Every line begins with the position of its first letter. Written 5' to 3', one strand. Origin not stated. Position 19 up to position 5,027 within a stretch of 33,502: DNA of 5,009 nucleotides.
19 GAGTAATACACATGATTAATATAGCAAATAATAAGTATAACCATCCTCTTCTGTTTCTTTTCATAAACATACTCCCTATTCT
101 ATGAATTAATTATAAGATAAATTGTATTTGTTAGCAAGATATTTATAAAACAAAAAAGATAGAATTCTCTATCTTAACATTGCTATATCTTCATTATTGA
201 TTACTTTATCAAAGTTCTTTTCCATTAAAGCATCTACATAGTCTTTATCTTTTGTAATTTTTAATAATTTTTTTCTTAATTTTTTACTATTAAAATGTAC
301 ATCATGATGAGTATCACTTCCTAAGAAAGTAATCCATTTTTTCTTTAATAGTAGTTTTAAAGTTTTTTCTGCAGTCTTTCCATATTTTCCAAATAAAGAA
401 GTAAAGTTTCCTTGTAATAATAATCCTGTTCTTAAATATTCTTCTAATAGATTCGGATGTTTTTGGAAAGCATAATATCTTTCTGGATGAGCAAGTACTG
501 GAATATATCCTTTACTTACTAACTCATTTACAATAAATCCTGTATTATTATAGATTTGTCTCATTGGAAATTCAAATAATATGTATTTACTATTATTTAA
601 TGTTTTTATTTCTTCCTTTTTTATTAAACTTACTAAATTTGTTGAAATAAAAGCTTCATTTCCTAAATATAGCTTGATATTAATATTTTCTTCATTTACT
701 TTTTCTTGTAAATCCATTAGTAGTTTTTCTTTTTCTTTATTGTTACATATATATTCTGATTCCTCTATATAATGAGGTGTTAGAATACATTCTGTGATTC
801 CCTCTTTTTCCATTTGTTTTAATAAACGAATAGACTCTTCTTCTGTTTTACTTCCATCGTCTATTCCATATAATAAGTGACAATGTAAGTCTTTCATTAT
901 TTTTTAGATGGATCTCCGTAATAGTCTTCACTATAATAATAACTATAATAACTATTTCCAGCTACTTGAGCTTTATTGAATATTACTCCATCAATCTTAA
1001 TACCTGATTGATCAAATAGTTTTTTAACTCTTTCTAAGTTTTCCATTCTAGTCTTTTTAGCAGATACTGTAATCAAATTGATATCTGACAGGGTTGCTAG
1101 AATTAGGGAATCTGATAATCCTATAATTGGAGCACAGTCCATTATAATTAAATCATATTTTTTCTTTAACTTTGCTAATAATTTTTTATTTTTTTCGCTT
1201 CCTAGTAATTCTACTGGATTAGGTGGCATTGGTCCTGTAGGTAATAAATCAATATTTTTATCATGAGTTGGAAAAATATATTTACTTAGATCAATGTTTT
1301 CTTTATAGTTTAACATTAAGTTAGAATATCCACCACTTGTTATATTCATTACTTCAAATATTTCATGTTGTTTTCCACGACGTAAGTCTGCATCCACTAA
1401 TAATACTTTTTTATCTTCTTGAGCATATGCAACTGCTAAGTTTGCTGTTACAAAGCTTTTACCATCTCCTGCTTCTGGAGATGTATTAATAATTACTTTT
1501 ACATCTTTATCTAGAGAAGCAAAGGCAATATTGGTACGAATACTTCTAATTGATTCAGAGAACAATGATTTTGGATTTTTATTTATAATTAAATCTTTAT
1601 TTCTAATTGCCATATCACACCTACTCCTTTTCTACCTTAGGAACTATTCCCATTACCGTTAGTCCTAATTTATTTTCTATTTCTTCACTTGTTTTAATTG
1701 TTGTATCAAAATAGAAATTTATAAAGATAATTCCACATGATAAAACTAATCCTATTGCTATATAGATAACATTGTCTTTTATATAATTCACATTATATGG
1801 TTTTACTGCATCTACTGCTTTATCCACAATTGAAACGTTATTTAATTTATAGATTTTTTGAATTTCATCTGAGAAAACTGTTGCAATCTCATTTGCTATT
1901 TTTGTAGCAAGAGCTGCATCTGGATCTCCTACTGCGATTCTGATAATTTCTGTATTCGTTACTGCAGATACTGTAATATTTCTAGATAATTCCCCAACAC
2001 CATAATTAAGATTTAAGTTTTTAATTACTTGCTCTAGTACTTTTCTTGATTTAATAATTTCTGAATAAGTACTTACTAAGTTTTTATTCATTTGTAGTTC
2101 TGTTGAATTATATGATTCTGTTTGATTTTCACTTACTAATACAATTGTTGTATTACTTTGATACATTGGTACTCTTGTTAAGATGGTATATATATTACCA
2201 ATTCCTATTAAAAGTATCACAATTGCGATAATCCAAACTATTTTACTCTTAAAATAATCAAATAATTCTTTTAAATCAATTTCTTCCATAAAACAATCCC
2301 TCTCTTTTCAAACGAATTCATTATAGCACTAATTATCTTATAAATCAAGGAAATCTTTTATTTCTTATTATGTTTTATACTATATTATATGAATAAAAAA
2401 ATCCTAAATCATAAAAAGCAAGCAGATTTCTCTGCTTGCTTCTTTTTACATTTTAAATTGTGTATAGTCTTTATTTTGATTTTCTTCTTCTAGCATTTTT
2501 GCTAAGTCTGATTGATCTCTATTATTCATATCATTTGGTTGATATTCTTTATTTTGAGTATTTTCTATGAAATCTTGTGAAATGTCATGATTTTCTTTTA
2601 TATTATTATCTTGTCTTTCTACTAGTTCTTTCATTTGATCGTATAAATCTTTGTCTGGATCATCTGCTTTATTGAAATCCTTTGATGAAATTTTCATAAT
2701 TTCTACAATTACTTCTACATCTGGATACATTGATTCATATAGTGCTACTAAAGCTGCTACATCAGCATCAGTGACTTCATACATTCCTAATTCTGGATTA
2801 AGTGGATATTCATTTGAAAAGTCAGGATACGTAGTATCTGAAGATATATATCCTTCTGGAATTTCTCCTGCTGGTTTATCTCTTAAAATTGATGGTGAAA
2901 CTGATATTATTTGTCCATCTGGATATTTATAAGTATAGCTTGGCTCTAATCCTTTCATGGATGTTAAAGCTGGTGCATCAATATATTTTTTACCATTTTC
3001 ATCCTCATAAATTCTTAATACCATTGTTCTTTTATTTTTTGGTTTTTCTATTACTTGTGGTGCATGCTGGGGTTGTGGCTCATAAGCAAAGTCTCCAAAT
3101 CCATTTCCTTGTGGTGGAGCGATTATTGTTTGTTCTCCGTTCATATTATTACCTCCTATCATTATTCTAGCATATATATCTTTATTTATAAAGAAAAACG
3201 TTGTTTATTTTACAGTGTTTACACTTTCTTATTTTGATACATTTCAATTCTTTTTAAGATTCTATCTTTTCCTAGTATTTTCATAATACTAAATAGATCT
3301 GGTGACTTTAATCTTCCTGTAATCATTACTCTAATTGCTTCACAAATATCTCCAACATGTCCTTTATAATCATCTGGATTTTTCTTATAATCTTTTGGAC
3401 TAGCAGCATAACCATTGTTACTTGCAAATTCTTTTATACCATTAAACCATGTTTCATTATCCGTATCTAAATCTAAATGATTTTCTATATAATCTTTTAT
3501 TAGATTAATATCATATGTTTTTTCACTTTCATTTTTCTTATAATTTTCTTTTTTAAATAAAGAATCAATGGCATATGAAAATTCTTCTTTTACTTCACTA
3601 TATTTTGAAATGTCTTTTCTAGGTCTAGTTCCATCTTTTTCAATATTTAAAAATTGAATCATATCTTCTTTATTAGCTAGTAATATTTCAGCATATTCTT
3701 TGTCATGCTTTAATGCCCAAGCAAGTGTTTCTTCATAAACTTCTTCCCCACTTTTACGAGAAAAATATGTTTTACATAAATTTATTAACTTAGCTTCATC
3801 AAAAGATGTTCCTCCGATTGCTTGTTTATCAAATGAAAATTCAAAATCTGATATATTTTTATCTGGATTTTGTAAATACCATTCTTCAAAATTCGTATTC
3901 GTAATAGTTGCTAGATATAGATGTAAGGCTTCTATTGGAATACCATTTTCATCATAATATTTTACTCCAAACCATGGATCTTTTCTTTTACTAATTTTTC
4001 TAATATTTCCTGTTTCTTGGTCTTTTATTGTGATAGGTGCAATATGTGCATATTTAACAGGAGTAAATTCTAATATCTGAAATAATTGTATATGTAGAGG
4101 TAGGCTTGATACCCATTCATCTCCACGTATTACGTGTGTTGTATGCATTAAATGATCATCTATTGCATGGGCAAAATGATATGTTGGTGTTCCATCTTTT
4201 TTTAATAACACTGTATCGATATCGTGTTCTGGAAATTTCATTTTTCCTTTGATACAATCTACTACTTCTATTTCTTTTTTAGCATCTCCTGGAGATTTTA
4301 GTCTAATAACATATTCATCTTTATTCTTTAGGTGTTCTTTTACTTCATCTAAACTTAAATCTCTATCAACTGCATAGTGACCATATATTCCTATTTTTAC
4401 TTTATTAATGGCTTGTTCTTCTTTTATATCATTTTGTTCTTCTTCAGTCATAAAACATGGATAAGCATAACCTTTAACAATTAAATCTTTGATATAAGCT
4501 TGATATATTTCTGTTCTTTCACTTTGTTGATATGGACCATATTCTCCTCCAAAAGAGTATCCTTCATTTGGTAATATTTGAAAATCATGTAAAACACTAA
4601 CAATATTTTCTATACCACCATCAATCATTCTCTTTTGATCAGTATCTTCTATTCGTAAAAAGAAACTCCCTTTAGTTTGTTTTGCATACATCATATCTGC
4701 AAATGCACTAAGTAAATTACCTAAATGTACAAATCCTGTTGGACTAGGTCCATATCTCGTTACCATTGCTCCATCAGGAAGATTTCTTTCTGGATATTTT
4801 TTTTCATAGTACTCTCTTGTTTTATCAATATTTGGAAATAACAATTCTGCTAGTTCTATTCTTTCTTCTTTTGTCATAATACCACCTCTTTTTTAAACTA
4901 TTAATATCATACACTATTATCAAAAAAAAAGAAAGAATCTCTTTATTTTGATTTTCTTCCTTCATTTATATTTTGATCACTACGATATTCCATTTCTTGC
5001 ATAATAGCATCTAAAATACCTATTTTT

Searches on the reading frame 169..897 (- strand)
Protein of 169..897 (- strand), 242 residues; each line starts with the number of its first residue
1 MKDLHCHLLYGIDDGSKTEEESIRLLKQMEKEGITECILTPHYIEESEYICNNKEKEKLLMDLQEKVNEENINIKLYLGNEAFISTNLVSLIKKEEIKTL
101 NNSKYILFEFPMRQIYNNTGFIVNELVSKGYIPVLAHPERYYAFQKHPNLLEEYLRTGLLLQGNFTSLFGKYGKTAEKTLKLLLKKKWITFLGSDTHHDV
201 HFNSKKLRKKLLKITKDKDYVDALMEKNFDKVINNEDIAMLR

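Call 51: search_protein_families(library=pfam, proteins=[window:169-897:-], max_evalue=0.001)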
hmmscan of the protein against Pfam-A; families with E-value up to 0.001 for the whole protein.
window:169-897:- (242 aa): 1 family
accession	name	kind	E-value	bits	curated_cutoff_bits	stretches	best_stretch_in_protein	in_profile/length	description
PF19567.5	CpsB_CapC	-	4.9e-57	193.5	27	1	3-233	3-233/234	Capsular polysaccharide synthesis, CpsB/CapC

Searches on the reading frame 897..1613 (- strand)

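Call 51: search_protein_families(library=pfam, proteins=[window:897-1613:-], max_evalue=0.001)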
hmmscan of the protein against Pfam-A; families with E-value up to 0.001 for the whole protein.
window:897-1613:- (238 aa): 4 families
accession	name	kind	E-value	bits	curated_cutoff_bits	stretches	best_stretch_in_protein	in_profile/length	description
PF13614.12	AAA_31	-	3.5e-16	60.1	27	1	39-198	2-162/177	AAA domain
PF01656.29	CbiA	-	7.9e-10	39.2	25.4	1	41-221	1-91/125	CobQ/CobB/MinD/ParA nucleotide binding domain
PF10609.15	ParA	-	2.5e-09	37.4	27.1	1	40-217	5-177/246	NUBPL iron-transfer P-loop NTPase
PF02374.21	ArsA_ATPase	-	0.0008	19.1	24.3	0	48-76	10-38/305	Anion-transporting ATPase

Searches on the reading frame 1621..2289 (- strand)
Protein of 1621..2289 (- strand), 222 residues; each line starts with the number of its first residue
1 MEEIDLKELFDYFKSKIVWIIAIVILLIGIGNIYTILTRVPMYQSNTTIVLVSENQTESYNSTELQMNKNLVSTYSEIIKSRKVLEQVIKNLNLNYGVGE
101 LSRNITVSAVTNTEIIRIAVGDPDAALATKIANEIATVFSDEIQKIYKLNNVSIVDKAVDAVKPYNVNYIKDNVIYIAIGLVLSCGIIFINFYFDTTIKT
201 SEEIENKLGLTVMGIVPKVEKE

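Call 51: search_protein_families(library=pfam, proteins=[window:1621-2289:-], max_evalue=0.001)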
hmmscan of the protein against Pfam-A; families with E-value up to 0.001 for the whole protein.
window:1621-2289:- (222 aa): 1 family
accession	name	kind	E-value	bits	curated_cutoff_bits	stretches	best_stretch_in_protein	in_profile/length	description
PF02706.20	Wzz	-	1.7e-19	70.3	25.5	1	2-92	1-91/91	Chain length determinant protein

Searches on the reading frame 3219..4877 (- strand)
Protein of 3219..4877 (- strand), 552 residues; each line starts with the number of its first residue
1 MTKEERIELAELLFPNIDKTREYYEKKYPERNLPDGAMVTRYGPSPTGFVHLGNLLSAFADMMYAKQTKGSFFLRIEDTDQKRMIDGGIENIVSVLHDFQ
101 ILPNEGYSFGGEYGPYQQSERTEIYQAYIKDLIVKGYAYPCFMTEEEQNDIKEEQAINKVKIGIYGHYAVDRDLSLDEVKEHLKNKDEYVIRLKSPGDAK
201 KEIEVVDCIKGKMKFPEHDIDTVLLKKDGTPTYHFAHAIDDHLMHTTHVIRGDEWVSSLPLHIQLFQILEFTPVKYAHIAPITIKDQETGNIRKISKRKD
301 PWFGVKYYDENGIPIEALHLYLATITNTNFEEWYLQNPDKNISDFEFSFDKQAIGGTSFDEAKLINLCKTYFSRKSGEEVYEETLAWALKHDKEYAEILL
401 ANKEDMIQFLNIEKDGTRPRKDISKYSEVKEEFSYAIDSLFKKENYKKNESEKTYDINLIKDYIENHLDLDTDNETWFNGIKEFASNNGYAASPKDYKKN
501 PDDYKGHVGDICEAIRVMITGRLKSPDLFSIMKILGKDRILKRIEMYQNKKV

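Call 51: search_protein_families(library=pfam, proteins=[window:3219-4877:-], max_evalue=0.001)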
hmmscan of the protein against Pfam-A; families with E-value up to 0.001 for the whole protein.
window:3219-4877:- (552 aa): 2 families
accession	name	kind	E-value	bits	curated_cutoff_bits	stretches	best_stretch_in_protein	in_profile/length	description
PF00749.27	tRNA-synt_1c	-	1.9e-64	218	23.4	1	38-325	2-275/314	tRNA synthetases class I (E and Q), catalytic domain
PF19269.4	Anticodon_2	-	4.5e-11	43.8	23.6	1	508-545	101-138/141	Anticodon binding domain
